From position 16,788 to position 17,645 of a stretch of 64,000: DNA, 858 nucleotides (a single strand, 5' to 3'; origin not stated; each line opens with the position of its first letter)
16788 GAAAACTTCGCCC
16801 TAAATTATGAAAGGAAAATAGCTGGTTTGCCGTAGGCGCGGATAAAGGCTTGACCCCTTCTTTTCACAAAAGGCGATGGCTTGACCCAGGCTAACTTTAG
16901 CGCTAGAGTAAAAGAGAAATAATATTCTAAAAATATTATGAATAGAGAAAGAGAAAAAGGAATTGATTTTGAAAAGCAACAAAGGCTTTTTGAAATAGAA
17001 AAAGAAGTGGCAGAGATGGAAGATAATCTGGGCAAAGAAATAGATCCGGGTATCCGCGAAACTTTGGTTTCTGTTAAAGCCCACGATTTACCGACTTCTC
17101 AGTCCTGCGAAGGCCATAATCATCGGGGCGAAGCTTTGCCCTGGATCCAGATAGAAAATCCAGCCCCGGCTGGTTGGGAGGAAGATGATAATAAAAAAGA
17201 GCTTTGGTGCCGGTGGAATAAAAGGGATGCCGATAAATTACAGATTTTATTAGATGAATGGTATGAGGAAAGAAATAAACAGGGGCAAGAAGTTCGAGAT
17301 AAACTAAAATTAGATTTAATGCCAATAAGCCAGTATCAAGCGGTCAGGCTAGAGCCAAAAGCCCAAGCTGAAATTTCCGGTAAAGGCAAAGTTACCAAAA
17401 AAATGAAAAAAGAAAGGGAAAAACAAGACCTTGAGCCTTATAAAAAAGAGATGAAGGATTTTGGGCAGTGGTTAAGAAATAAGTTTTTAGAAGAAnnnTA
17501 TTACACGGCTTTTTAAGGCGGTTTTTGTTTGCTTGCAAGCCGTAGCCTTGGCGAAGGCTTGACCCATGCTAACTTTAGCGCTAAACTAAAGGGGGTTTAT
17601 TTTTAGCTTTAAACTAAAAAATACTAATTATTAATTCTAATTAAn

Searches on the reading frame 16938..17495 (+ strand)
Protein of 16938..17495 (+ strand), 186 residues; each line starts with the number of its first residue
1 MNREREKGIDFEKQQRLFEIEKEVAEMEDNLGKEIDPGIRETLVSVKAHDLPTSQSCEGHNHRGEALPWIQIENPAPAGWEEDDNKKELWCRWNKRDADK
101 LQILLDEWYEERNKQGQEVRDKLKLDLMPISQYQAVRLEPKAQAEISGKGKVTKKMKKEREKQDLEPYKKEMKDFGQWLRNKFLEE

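Call 14: find_encoding_contigs(protein=window:16938-17495:+, flank=6000, max_places=10)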
Protein window:16938-17495:+ (186 aa): 1 contig read that carries it; 1 place shown.
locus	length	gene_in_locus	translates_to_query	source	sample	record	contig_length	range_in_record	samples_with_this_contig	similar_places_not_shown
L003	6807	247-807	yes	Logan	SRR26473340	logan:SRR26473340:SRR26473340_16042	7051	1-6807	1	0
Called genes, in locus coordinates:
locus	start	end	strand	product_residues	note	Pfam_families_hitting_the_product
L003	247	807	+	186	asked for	-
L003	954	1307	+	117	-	-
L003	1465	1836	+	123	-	-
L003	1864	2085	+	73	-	-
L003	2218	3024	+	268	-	PF00075:RNase_H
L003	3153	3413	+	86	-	-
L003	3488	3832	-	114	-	PF12647:RNHCP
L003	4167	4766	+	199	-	-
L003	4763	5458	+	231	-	PF08843:AbiEii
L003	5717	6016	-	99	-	PF09650:PHA_gran_rgn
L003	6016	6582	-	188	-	PF07695:7TMR-DISM_7TM (weak)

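Call 20: search_protein_families(library=pfam, proteins=[window:16938-17495:+], max_evalue=0.1)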
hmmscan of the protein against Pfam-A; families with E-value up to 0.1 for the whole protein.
window:16938-17495:+ (186 aa): 0 families

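Call 24: find_homologous_proteins(query=window:16938-17495:+, max_evalue=0.001)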
Query window:16938-17495:+ (186 aa): 13 proteins with E <= 0.001 among 60 candidates.
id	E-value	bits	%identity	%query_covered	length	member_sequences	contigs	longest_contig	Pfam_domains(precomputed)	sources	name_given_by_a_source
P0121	5.0e-118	410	100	100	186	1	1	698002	-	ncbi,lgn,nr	ncbi:MAG: hypothetical protein U5L76_05150 [Patescibacteria group bacterium]|nr:hypothetical protein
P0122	4.7e-83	296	72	99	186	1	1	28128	-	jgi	-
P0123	1.4e-77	278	68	100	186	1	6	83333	-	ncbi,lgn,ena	-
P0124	5.4e-68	247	62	100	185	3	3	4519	-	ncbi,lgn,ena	-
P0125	8.1e-31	125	39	91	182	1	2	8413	-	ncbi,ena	-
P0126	7.9e-14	70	32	87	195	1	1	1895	-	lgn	-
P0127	3.8e-13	68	59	30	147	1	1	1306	-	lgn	-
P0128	6.8e-11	60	30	89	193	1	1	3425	-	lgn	-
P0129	1.8e-10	59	28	90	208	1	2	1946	-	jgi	jgi:hypothetical protein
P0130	4.5e-10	58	33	89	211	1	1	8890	-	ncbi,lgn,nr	ncbi:MAG: hypothetical protein Q8Q48_01090 [Candidatus Staskawiczbacteria bacterium]|nr:hypothetical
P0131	7.6e-10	57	33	84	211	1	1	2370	-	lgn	-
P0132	2.5e-9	55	37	50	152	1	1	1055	-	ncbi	-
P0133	2.3e-5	42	24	89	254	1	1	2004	-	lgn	-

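Call 25: find_encoding_contigs(protein=P0122, flank=5000, max_places=4)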
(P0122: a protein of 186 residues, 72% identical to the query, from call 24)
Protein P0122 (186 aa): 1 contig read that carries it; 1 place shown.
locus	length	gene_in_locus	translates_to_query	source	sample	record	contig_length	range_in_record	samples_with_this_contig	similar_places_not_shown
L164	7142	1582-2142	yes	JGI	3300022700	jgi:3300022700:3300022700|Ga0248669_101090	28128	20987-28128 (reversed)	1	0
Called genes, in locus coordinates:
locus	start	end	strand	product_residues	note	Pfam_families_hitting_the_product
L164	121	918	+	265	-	PF00149:Metallophos, PF13277:YmdB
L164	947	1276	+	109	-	PF00216:Bac_DNA_binding, PF18291:HU-HIG (weak)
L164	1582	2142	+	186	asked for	-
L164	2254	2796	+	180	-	-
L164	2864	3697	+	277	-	-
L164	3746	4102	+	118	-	-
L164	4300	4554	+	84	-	-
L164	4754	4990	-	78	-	-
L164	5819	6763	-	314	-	PF00027:cNMP_binding, PF13185:GAF_2 (weak)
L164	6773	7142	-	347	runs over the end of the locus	PF00437:T2SSE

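Call 26: find_encoding_contigs(protein=P0123, flank=5000, max_places=6)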
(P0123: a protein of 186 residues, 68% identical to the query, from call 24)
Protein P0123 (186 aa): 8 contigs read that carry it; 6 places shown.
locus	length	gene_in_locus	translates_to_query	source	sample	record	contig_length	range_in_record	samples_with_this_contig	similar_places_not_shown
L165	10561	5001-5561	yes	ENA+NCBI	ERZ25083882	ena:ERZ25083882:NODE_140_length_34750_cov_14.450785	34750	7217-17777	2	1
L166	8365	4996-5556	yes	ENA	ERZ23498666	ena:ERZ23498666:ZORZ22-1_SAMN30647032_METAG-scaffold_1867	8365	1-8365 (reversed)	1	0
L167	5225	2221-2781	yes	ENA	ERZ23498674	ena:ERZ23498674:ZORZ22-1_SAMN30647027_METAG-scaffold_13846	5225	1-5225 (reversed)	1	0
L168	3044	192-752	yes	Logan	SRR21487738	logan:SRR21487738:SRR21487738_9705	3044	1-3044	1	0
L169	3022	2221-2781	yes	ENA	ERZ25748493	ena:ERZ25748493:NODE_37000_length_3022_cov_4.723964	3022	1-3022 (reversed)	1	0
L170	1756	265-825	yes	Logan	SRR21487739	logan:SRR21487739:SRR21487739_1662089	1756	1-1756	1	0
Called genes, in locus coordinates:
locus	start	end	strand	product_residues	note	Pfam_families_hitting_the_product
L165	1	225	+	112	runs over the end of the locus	PF02033:RBFA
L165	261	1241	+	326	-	PF01368:DHH, PF02272:DHHA1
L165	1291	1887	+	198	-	PF00574:CLP_protease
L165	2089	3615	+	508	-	PF12072:RNase_Y_N, PF00013:KH_1, PF22891:KH_PNO1_2nd (weak), PF08668:HDOD (faint), PF01966:HD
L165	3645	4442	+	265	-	PF00149:Metallophos, PF13277:YmdB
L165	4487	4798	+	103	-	PF00216:Bac_DNA_binding, PF18291:HU-HIG (weak)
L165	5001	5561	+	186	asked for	-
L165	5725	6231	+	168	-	PF07460:NUMOD3 (weak)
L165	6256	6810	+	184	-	-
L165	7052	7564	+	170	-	PF03412:Peptidase_C39, PF13529:Peptidase_C39_2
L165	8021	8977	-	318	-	PF00027:cNMP_binding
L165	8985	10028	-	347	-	PF00437:T2SSE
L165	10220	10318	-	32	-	-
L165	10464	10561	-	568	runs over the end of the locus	-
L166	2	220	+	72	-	?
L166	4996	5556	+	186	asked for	-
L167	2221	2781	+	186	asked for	-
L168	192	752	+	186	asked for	-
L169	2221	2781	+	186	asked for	-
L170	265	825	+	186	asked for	-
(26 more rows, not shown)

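Call 27: find_encoding_contigs(protein=P0124, flank=5000, max_places=4)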
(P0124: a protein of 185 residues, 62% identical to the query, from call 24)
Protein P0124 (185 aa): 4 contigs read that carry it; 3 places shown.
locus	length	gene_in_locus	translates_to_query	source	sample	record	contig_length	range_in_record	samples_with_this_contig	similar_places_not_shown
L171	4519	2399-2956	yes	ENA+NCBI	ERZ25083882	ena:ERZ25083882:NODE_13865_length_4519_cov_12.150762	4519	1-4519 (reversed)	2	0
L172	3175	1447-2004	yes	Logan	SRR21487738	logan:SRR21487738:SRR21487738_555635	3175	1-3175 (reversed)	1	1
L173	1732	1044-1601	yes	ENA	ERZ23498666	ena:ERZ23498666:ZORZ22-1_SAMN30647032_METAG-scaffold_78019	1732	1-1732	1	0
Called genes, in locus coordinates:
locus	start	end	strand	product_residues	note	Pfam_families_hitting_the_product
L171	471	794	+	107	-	-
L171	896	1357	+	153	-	PF05973:Gp49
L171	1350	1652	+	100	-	PF12844:HTH_19, PF13560:HTH_31, PF01381:HTH_3, PF13443:HTH_26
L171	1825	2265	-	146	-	-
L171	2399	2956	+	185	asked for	-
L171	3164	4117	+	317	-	PF02661:Fic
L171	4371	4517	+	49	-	?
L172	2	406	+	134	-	?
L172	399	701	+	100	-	PF12844:HTH_19, PF13560:HTH_31, PF01381:HTH_3, PF13443:HTH_26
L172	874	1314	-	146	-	-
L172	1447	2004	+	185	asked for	-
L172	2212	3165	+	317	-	PF02661:Fic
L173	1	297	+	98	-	?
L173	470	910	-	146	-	-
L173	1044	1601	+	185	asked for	-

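Call 86: predict_structure(alignment_id=A4)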
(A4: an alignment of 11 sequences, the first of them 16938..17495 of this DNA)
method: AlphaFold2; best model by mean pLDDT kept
length: 186 residues; sequences in the alignment: 11
mean_pLDDT: 83.4   pTM: 0.80
mean pLDDT of the five models: 83.4, 83.3, 82.3, 81.9, 81.8
residues with pLDDT >= 90: 78; 70-90: 79; 50-70: 27; < 50: 2
segments of 3 or more residues with pLDDT < 50: none
pLDDT, mean of each block of 10 residues (from residue 1): 56 83 69 65 87 84 78 91 93 94 96 91 92 91 78 76 85 93 85
secondary structure, 60 per line:
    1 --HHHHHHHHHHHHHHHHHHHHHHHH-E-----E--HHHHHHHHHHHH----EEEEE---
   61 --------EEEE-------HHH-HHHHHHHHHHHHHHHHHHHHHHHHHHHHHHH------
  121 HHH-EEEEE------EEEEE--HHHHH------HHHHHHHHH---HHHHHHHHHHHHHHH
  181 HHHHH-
elements in order: H3-26 H37-48 E53-57 E69-72 H84-114 E125-129 E136-140 H143-147 H154-162 H166-185

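Call 88: fold_search(model_id=the predicted structure, library=pdb)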
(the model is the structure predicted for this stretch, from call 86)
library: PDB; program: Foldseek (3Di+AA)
matches with E <= 10: 24; with E <= 0.001: 0
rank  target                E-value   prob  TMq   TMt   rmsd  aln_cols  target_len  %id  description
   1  8j8y_B                3.1e+00  0.06  0.20  0.26  14.0       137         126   12  Phytoplasma immunodominant membrane protein (released 2024-05-08)
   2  9kce_A                3.3e+00  0.04  0.15  0.07  17.7       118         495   15  Crystal Structure of the ATP analog-bound closed state of Thermotoga maritima MutS2 (released 2025-09-10)
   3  8pog_A                3.5e+00  0.04  0.19  0.22  12.7       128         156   12  Cryo-EM structure of Enterobacter sp. 638 BcsD (released 2023-12-20)
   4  5lmb_B                3.7e+00  0.02  0.12  0.10  11.7        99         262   12  HUMAN SPLEEN TYROSINE KINASE KINASE DOMAIN IN COMPLEX WITH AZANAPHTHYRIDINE INHIBITOR (released 2016-09-14)
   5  4jmf_B                3.9e+00  0.02  0.16  0.21  12.2       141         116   13  Crystal structure of ExoT (residues 28 -77)- SpcS complex from Pseudomonas aeruginosa at 2.1 angstrom (released 2014-02-05)
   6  8a9x_A                4.1e+00  0.04  0.17  0.31   9.8       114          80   10  Crystal structure of PulM C-ter domain (released 2023-01-25)
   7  8j8y_A                4.9e+00  0.04  0.20  0.26  14.1       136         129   12  Phytoplasma immunodominant membrane protein (released 2024-05-08)
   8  9kce_D                4.9e+00  0.03  0.18  0.09  18.9       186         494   12  Crystal Structure of the ATP analog-bound closed state of Thermotoga maritima MutS2 (released 2025-09-10)
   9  9a5o_B                5.5e+00  0.02  0.18  0.06  20.9       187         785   12  Integrative model of YABR-MUTS2 by crosslinking MS and deep learning (released 2024-09-18)
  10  8r7v_A                5.8e+00  0.02  0.15  0.04  22.4       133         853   11  MutSbeta bound to compound CHDI-00898647 in the canonical DNA-mismatch bound form (released 2024-10-30)
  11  7kzp_E                6.5e+00  0.02  0.10  0.11  14.6        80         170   14  Structure of the human Fanconi anaemia Core complex (released 2021-03-10)
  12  8zor_D                7.3e+00  0.02  0.11  0.17   9.4        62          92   14  Cryo-EM structure of bicarbonate transporter SbtA in complex with PII-like signaling protein SbtB (T-loop truncation)  (released 2025-12-03)
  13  4xg3_B                7.3e+00  0.01  0.12  0.10  11.7        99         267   12  Crystal structure of an inhibitor-bound Syk (released 2015-12-30)
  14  3k0s_B                7.3e+00  0.01  0.13  0.04  23.6       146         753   11  Crystal structure of E.coli DNA mismatch repair protein MutS, D693N mutant, in complex with GT mismatched DNA (released 2010-02-16)
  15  7b1s_B                7.7e+00  0.02  0.15  0.07  11.6        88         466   12  Crystal structure of the ethyl-coenzyme M reductase from Candidatus Ethanoperedens thermophilum at 0.994-A resolution (released 2021-07-14)
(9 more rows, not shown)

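Call 92: search_solved_structures(query=A4, max_evalue=10, show_alignments=2)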
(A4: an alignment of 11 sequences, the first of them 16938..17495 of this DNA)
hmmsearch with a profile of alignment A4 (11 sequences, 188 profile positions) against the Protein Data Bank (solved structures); distinct sequences matched with E-value up to 10: 0.
